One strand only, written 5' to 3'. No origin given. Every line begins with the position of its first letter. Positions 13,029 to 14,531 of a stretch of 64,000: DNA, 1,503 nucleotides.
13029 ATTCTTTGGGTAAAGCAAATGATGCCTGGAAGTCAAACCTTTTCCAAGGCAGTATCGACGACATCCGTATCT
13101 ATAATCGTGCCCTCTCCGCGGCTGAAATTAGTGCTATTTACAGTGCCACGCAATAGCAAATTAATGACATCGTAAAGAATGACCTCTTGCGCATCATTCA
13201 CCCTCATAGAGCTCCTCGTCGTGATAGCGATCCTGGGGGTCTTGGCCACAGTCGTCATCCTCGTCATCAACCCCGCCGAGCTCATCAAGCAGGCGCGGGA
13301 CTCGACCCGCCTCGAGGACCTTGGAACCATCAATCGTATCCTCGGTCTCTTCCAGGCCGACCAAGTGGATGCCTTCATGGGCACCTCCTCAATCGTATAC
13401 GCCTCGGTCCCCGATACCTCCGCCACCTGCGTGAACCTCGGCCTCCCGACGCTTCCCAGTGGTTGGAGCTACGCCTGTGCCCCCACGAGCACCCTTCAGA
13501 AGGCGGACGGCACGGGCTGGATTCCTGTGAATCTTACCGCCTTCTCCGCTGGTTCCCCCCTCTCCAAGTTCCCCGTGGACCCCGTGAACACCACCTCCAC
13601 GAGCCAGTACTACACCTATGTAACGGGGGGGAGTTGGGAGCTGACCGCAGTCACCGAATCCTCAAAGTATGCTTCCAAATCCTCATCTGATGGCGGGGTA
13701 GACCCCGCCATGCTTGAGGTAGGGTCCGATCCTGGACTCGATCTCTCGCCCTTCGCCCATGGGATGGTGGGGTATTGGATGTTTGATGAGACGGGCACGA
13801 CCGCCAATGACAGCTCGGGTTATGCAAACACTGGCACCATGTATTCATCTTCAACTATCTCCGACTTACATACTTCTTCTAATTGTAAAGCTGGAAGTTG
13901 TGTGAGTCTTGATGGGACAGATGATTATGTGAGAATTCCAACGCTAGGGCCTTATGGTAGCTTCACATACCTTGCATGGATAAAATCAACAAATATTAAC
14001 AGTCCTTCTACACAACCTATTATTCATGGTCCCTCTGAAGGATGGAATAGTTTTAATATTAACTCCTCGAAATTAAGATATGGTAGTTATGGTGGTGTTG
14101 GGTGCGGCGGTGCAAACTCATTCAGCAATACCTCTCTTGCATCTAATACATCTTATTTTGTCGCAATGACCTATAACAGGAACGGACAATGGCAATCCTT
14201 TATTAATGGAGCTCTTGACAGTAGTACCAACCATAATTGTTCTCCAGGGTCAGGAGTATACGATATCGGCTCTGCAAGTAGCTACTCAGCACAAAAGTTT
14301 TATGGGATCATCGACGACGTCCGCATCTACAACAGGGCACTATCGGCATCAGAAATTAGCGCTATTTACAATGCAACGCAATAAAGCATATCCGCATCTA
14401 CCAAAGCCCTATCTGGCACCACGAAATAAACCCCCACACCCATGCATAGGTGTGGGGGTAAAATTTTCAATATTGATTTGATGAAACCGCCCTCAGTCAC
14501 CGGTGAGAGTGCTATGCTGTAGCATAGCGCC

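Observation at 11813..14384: Tandem pilin-LamG paralogs with near-identical N-terminal halves, divergent lectin domains, and a hairpin insertion in the copy-1 leader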

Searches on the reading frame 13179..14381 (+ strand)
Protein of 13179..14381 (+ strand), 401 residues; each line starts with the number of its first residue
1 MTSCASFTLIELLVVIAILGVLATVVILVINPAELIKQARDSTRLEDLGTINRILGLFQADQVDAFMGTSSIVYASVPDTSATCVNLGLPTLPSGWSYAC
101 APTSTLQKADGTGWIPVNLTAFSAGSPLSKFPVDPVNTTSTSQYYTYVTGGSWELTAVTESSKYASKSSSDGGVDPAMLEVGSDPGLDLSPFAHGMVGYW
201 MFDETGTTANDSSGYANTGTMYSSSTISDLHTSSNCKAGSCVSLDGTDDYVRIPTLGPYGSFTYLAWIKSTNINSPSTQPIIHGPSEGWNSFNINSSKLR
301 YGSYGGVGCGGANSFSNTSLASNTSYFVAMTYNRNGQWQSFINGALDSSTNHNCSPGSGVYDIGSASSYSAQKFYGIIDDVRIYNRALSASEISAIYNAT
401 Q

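Call 6: search_protein_families(library=pfam, proteins=[window:13179-14381:+], max_evalue=0.01)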
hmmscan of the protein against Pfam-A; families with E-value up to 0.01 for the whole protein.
window:13179-14381:+ (401 aa): 2 families
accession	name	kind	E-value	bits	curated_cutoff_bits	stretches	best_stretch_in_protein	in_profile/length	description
PF13385.13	Laminin_G_3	-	1.2e-20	74.6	27.6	1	245-394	1-151/151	Concanavalin A-like lectin/glucanases superfamily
PF07963.17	N_methyl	-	5.1e-06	26.3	21.2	1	2-26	2-26/27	Prokaryotic N-terminal methylation motif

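Call 11: find_encoding_contigs(protein=window:13179-14381:+, flank=10000, max_places=10)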
Protein window:13179-14381:+ (401 aa): no gene with exactly this product is on record in the collection.

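Call 13: find_homologous_proteins(query=window:13179-14381:+, max_evalue=0.00001)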
Query window:13179-14381:+ (401 aa): 2071 proteins with E <= 0.00001 among 8000 candidates; the best 120 are listed.
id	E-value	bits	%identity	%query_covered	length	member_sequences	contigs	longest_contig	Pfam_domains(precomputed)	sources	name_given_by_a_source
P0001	5.4e-263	890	100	100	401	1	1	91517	PF07963.18,PF13385.14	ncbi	ncbi:MAG: LamG-like jellyroll fold domain-containing protein [Candidatus Jorgensenbacteria bacterium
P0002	7.4e-118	412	52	100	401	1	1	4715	PF13385.14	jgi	-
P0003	1.8e-114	401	52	99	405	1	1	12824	PF07963.18,PF13385.14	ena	-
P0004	7.5e-114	399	51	99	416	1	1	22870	PF13385.14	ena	-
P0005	3.8e-110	386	53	99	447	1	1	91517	PF07963.18,PF13385.14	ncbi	ncbi:MAG: LamG-like jellyroll fold domain-containing protein [Candidatus Jorgensenbacteria bacterium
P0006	3.3e-108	380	49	98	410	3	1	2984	PF07963.18,PF13385.14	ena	-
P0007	3.8e-106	373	49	99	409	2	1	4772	PF07953.21,PF13385.14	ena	-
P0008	3.6e-104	367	49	100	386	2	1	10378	PF07963.18,PF13385.14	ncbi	-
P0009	7.0e-104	366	49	99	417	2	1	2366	PF07963.18,PF13385.14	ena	-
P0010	7.7e-104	366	47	99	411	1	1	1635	PF07963.18,PF13385.14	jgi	-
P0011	1.2e-103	365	47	99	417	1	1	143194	PF07963.18,PF13385.14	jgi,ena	-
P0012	4.8e-103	363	49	100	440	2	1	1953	PF07963.18,PF13385.14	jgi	-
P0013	1.7e-102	361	52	99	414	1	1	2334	PF07963.18,PF13385.14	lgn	-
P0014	3.5e-102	360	49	100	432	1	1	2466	PF13385.14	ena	-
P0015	5.1e-102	360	49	100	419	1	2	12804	PF07963.18,PF13385.14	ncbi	-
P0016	8.1e-101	356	48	99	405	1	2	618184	PF07963.18,PF13385.14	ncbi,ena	-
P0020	2.5e-99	351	49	99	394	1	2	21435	PF07963.18,PF13385.14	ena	-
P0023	1.9e-98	348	48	99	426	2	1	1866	PF07963.18,PF13385.14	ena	-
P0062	3.4e-89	317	44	100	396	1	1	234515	PF07963.18,PF13385.14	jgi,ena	-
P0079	1.2e-87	312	42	99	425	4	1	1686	PF07963.18,PF13385.14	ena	-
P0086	3.2e-87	311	46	98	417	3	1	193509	PF07963.18,PF13385.14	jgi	jgi:prepilin-type N-terminal cleavage/methylation domain-containing protein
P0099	9.5e-86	306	44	100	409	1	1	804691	PF07963.18,PF13385.14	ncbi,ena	-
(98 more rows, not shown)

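Call 17: find_encoding_contigs(protein=P0016, flank=10000, max_places=2)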
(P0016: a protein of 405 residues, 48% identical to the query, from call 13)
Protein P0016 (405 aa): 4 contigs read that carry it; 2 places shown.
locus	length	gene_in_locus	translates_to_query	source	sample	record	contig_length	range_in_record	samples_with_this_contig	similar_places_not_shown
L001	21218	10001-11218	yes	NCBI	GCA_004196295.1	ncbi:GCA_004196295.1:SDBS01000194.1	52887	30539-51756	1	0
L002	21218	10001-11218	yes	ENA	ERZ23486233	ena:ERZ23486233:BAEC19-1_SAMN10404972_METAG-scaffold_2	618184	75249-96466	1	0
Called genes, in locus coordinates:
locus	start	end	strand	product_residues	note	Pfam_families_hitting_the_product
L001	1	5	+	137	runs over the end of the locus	PF00828:Ribosomal_L27A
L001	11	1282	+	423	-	PF00344:SecY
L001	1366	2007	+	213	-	-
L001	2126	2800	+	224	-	PF00406:ADK, PF13207:AAA_17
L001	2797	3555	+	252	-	PF00557:Peptidase_M24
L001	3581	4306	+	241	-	PF00535:Glycos_transf_2, PF10111:Glyco_tranf_2_2 (weak), PF13641:Glyco_tranf_2_3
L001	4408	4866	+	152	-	PF03449:GreA_GreB_N, PF01272:GreA_GreB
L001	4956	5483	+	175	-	-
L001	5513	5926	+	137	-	-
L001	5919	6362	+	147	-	-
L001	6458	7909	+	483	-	PF01336:tRNA_anti-codon, PF00152:tRNA-synt_2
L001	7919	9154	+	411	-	PF02403:Seryl_tRNA_N, PF00587:tRNA-synt_2b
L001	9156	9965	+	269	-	-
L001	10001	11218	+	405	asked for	PF07963:N_methyl (weak), PF13385:Laminin_G_3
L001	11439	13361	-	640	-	PF13231:PMT_2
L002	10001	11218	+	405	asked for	PF07963:N_methyl (weak), PF13385:Laminin_G_3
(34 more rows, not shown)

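Call 18: find_encoding_contigs(protein=P0099, flank=10000, max_places=2)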
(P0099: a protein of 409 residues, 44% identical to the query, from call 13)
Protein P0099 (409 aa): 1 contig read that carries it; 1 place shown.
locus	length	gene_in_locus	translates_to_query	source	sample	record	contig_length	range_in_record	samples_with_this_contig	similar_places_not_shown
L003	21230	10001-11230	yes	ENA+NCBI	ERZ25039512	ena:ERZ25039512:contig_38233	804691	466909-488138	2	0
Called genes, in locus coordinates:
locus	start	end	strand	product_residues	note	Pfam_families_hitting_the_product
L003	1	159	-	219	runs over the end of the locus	PF18306:LDcluster4, PF03641:Lysine_decarbox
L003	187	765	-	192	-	PF01243:PNPOx_N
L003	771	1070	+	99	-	-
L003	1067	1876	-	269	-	PF13276:HTH_21 (faint), PF00665:rve, PF13683:rve_3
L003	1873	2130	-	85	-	PF01527:HTH_Tnp_1, PF13384:HTH_23 (faint)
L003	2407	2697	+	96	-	-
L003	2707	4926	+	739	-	-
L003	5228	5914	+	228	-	-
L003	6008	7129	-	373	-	PF05496:RuvB_N (faint), PF04851:ResIII (faint), PF13177:DNA_pol3_delta2, PF13604:AAA_30 (faint), PF00004:AAA, PF13401:AAA_22 (weak), PF22608:DNAX_ATPase_lid, PF12169:DNA_pol3_gamma3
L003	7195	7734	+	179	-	PF01161:PBP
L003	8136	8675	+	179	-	PF02245:Pur_DNA_glyco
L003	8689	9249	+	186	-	PF01928:CYTH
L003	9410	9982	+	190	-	-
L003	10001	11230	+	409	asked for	PF07963:N_methyl (weak), PF13385:Laminin_G_3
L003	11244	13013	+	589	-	PF00664:ABC_membrane, PF00005:ABC_tran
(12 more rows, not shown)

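Call 19: find_encoding_contigs(protein=P0020, flank=10000, max_places=2)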
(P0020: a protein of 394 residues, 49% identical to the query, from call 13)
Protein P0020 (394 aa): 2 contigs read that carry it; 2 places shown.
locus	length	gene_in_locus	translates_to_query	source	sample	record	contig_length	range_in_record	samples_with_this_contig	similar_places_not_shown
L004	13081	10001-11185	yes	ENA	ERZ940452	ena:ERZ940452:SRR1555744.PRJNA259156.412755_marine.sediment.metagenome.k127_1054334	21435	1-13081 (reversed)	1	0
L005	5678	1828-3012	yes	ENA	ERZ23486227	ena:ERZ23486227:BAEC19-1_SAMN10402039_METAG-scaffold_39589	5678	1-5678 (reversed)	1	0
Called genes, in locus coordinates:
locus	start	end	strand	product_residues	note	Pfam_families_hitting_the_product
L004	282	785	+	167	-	PF00588:SpoU_methylase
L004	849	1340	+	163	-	PF02643:DUF192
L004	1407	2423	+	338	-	PF00044:Gp_dh_N, PF02800:Gp_dh_C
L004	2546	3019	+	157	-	PF02502:LacAB_rpiB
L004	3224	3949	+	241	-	PF00834:Ribul_P_3_epim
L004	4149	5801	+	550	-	PF01656:CbiA (weak), PF06418:CTP_synth_N, PF00117:GATase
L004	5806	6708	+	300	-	PF13292:DXP_synthase_N, PF00456:Transketolase_N, PF00676:E1_dh (weak)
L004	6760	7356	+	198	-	PF18933:PsbP_2 (weak)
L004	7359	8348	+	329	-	PF02779:Transket_pyr, PF02780:Transketolase_C, PF22613:Transketolase_C_1 (weak)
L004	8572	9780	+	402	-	PF07963:N_methyl, PF13385:Laminin_G_3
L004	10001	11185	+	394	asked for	PF07963:N_methyl, PF13385:Laminin_G_3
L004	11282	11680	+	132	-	PF01371:Trp_repressor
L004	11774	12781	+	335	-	PF00294:PfkB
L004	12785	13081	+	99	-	?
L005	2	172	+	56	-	?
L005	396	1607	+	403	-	PF07963:N_methyl, PF13385:Laminin_G_3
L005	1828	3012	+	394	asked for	PF07963:N_methyl, PF13385:Laminin_G_3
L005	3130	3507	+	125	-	PF01371:Trp_repressor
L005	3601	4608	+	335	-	PF00294:PfkB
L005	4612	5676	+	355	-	?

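Call 24: find_encoding_contigs(protein=P0023, flank=3000, max_places=3)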
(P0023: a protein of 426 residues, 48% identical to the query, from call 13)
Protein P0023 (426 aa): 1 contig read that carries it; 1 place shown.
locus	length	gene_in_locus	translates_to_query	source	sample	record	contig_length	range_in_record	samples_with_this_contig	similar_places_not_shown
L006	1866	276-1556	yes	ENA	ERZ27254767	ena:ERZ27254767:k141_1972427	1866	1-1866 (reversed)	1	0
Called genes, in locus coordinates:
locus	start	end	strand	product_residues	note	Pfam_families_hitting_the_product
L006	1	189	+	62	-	?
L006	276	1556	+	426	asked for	PF07963:N_methyl (weak), PF13385:Laminin_G_3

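Call 25: find_encoding_contigs(protein=P0013, flank=3000, max_places=3)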
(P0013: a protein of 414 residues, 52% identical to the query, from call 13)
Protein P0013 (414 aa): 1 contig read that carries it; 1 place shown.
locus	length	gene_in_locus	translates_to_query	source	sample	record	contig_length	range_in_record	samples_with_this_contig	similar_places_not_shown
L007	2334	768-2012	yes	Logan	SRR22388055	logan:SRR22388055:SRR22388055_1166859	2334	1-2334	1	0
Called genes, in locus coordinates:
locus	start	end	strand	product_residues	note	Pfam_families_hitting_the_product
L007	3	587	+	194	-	?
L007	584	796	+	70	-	-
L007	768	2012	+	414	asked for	PF07963:N_methyl (weak), PF13385:Laminin_G_3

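Call 26: find_encoding_contigs(protein=P0079, flank=3000, max_places=3)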
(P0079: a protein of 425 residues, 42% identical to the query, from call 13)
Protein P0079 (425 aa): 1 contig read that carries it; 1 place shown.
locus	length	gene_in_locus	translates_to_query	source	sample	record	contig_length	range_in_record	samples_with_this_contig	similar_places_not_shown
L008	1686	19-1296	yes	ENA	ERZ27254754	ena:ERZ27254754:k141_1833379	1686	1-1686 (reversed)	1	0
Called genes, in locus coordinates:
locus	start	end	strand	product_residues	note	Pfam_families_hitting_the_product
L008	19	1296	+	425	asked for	PF07963:N_methyl (weak), PF13385:Laminin_G_3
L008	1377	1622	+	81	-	-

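Call 49: find_related_loci(query=A2, collection=genome_contigs, flank=6000)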
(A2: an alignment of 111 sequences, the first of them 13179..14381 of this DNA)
Query A2 (401 aa) in genome_contigs; peptide patterns used: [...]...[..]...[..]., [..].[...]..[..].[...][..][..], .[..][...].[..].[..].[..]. (x = any residue, [..] = any of these).
600 stretches matched a pattern (row limit reached: there are more); 74 encode a relative of the query (tblastn E <= 1e-3); 74 distinct loci.
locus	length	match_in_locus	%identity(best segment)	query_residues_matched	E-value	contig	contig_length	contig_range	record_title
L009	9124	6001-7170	39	6-399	7e-53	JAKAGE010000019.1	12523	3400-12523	MAG: bacterium isolate WY2.bin145 NODE_7740_length_12523_cov_1.202565, whole genome shotgun sequence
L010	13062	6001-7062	30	7-401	2e-22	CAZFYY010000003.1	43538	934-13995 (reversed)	MAG TPA_asm: uncultured Gammaproteobacteria bacterium isolate SRP296810_co1_333 genome assembly, contig: NODE_701_length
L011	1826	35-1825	37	194-401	7e-22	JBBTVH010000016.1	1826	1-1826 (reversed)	MAG: Patescibacteria group bacterium isolate H52-bin047_1 H52_bin047_1_000000000016, whole genome shotgun sequence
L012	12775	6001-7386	40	7-184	1e-20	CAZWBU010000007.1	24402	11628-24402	MAG TPA_asm: uncultured Candidatus Saccharibacteria bacterium isolate SRP119689_co1_331 genome assembly, contig: NODE_26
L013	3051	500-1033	35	7-163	3e-19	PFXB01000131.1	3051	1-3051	MAG: candidate division WWE3 bacterium CG_4_9_14_3_um_filter_43_9 CG_4_9_14_3_um_filter_150_scaffold_102336_c, whole gen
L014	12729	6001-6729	29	138-393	2e-12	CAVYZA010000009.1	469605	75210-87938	MAG: uncultured beta proteobacterium isolate MFD02242.bin.2.83 genome assembly, contig: contig_22637, whole genome shotg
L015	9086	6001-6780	32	7-398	1e-10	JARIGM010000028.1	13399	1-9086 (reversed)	MAG: Candidatus Kaiserbacteria bacterium isolate CullarsAll.DT.26 k141_617910, whole genome shotgun sequence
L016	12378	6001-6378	30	7-171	4e-10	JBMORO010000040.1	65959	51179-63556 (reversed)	MAG: Patescibacteria group bacterium isolate Betzabe_MAG182 MAG182_40, whole genome shotgun sequence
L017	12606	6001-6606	31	195-398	7e-10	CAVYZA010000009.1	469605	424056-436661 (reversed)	MAG: uncultured beta proteobacterium isolate MFD02242.bin.2.83 genome assembly, contig: contig_22637, whole genome shotg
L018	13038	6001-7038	31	191-399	1e-9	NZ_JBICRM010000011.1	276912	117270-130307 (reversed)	Nonomuraea sp. M3C6 M3C6_contig_11, whole genome shotgun sequence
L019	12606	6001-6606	29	191-395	2e-9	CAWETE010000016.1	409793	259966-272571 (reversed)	MAG: uncultured Solirubrobacteraceae bacterium isolate MFD09212.bin.1.130 genome assembly, contig: contig_9689, whole ge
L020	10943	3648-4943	33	187-400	2e-18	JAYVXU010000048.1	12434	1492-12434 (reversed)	MAG: Candidatus Adlerbacteria bacterium isolate GL85_DN_metabinner_15 GL85_DN_metabinner_15_47, whole genome shotgun seq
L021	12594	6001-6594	29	196-394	2e-9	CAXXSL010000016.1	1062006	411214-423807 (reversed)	MAG: Anaerohalosphaeraceae bacterium isolate e6d7abad-767e-426a-9bd1-1558fb450614 genome assembly, contig: contig_16, wh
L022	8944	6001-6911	33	2-171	1e-8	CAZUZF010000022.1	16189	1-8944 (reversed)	MAG TPA_asm: uncultured Gammaproteobacteria bacterium isolate binchicken_co38_1268 genome assembly, contig: NODE_7580_le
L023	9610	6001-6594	25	196-396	4e-8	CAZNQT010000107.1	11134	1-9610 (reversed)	MAG TPA_asm: uncultured Pirellulales bacterium isolate SRP323688_co1_253 genome assembly, contig: NODE_8874_length_11134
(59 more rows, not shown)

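Call 50: predict_structure(alignment_id=A2)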
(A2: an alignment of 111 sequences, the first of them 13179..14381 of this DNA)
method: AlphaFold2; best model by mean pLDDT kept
length: 401 residues; sequences in the alignment: 111
mean_pLDDT: 92.7   pTM: 0.84
mean pLDDT of the five models: 92.7, 92.1, 91.5, 90.6, 88.5
residues with pLDDT >= 90: 322; 70-90: 65; 50-70: 13; < 50: 1
segments of 3 or more residues with pLDDT < 50: none
pLDDT, mean of each block of 10 residues (from residue 1): 66 94 85 93 98 98 96 97 93 94 98 98 96 93 95 96 91 92 94 92 96 94 97 94 97 88 96 92 82 96 77 94 98 94 98 87 88 96 95 92 89
secondary structure, 60 per line:
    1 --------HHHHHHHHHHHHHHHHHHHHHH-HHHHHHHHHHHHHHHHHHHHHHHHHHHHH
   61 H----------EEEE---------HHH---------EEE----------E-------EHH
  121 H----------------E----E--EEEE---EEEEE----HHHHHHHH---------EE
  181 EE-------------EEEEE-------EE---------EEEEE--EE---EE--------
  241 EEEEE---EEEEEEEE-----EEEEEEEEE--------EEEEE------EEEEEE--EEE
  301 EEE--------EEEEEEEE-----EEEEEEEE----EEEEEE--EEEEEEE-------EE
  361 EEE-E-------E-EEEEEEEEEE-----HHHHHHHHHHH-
elements in order: H9-30 H32-61 E72-75 E97-99 E146-149 E153-157 H162-169 E179-182 E196-200 E219-223 E241-245 E249-256 E262-270 E279-283 E290-295 E298-303 E312-319 E325-332 E337-342 E345-351 E359-363 E375-384 H390-400

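Call 52: search_solved_structures(query=A2, max_evalue=0.01)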
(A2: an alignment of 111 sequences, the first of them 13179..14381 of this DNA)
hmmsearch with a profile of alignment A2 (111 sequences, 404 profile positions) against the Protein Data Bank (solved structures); distinct sequences matched with E-value up to 0.01: 68 (the best 60 are shown).
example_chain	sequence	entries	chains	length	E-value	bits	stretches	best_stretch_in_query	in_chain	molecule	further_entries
4qvs_A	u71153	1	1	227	2.7e-23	86.1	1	202-399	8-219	S-layer domain-containing protein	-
5hon_A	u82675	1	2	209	1e-16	64.5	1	199-397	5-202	Extracellular arabinanase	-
5ho0_A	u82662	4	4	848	7e-16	61.7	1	193-397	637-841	Extracellular arabinanase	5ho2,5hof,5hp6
6hox_A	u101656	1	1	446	9.6e-11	44.8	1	212-402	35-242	Binding domain (Hc) of Paraclostridial Mosquitocidal Protein 1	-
8byp_X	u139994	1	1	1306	1.1e-10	44.6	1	213-401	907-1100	Botulinum neurotoxin type X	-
9b6m_B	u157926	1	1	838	1.9e-10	43.8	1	234-401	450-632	PG1 heavy chain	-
1diw_A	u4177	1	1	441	6.5e-10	42.1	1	212-401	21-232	TETANUS TOXIN HC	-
1dll_A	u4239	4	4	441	7.4e-10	41.9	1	212-401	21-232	TETANUS TOXIN | Tetanus toxin (Tentoxylysin)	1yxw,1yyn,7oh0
1dfq_A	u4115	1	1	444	7.5e-10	41.9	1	212-401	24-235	TETANUS TOXIN HC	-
3hmy_A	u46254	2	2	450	7.8e-10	41.8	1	212-401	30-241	Tetanus toxin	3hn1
7by4_A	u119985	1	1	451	7.9e-10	41.8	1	212-401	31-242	Tetanus toxin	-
1a8d_A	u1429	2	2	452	7.9e-10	41.8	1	212-401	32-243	TETANUS NEUROTOXIN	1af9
1d0h_A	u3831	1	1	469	8.6e-10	41.7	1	212-401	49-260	PROTEIN (TETANUS TOXIN HC)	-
9fyq_C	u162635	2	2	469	8.6e-10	41.7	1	212-401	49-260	Tetanus toxin heavy chain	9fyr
1fv2_A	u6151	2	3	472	8.8e-10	41.7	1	212-401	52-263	TETANUS TOXIN HEAVY CHAIN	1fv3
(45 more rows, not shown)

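Call 53: fold_search(model_id=the predicted structure, library=pdb)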
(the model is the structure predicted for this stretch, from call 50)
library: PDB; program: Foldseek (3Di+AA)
matches with E <= 10: 1552; with E <= 0.001: 542
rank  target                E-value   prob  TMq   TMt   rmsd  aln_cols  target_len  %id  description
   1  5hon_A                7.3e-12  1.00  0.41  0.76   3.5       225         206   18  Structure of Domain 4 of AbnA, a GH43 extracellular arabinanase from Geobacillus stearothermophilus, in complex with a (released 2017-02-01)
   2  5ho2                  1.4e-11  1.00  0.42  0.22  12.2       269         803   17  Crystal structure of AbnA (open conformation), a GH43 extracellular arabinanase from Geobacillus stearothermophilus (released 2017-02-01)
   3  3b69                  4.5e-11  1.00  0.37  0.25  12.7       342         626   12  T cruzi Trans-sialidase complex with benzoylated NANA derivative (released 2008-05-13)
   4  3v0a_B                8.8e-11  1.00  0.39  0.15   4.3       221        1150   13  2.7 angstrom crystal structure of BoNT/Ai in complex with NTNHA (released 2012-03-14)
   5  6hox                  8.8e-11  1.00  0.40  0.38   4.2       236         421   14  Crystal structure of the binding domain of Paraclostridial Mosquitocidal Protein 1 (released 2019-07-10)
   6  1ms1_A                8.8e-11  1.00  0.37  0.25  10.9       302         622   12  Monoclinic form of Trypanosoma cruzi trans-sialidase, in complex with 3-deoxy-2,3-dehydro-N-acetylneuraminic acid (DAN (released 2003-03-25)
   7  5hp6                  9.8e-11  1.00  0.43  0.22  11.1       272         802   17  Structure of AbnA, a GH43 extracellular arabinanase from Geobacillus stearothermophilus (a new conformational state) (released 2017-02-01)
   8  9ea9_B                1.7e-10  1.00  0.38  0.14   4.5       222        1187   13  Crystal structure of BoNT/A-NTNH-HA70 -VHH_F12-VHH_H7-Fab_NTNH complex (released 2025-09-17)
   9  3pjq_A                2.0e-10  1.00  0.36  0.24   4.9       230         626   15  Trypanosoma cruzi trans-sialidase-like inactive isoform (including the natural mutation Tyr342His) in complex with lac (released 2011-06-08)
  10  1ms5_A                2.0e-10  1.00  0.37  0.25  11.7       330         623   12  Triclinic form of Trypanosoma cruzi trans-sialidase, soaked with N-acetylneuraminyl-a-2,3-thio-galactoside (NA-S-Gal) (released 2003-03-25)
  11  1ms9_A                2.0e-10  1.00  0.36  0.25  12.9       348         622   11  Triclinic form of Trypanosoma cruzi trans-sialidase, in complex with lactose (released 2003-03-25)
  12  3r4s_A                2.3e-10  1.00  0.40  0.38   4.7       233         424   16  Cell entry of botulinum neurotoxin type C is dependent upon interaction with two ganglioside molecules (released 2011-06-08)
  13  3obr                  2.4e-10  1.00  0.40  0.38   4.3       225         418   16  Crystal structure of Botulinum neurotoxin serotype D binding domain (released 2010-09-08)
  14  1s0i_A                2.6e-10  1.00  0.37  0.25  11.2       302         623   12  Trypanosoma cruzi trans-sialidase in complex with sialyl-lactose (Michaelis complex) (released 2004-05-18)
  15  1diw                  2.7e-10  1.00  0.39  0.36   5.2       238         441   14  THE HC FRAGMENT OF TETANUS TOXIN COMPLEXED WITH GALACTOSE (released 2000-03-24)
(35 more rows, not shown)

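Call 84: search_protein_families(library=ncbifam, proteins=[window:13179-14381:+], max_evalue=0.01)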
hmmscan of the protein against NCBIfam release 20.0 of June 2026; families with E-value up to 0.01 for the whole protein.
window:13179-14381:+ (401 aa): 6 families
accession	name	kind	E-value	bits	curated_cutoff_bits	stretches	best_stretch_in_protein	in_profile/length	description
TIGR01708.2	typeII_sec_gspH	equivalog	5.8e-05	23.1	80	1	7-34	4-31/169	type II secretion system minor pseudopilin GspH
TIGR01710.1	typeII_sec_gspG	equivalog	8.4e-05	22.6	88.85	1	6-62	2-56/134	type II secretion system major pseudopilin GspG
TIGR02532.1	IV_pilin_GFxxxE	domain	9.1e-05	22.1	16.3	1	7-27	4-24/24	prepilin-type N-terminal cleavage/methylation domain-containing protein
NF052521.1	TafC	equivalog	9.5e-05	21.7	410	1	197-399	149-362/373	TafC family fimbrial protein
TIGR02596.1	TIGR02596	subfamily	0.00095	19.3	70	1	7-31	1-25/196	Verru_Chthon cassette protein D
NF041775.1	typeIV_PilA_Myxo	equivalog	0.0013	18.7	400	1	6-40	12-47/214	type IV pilin protein PilA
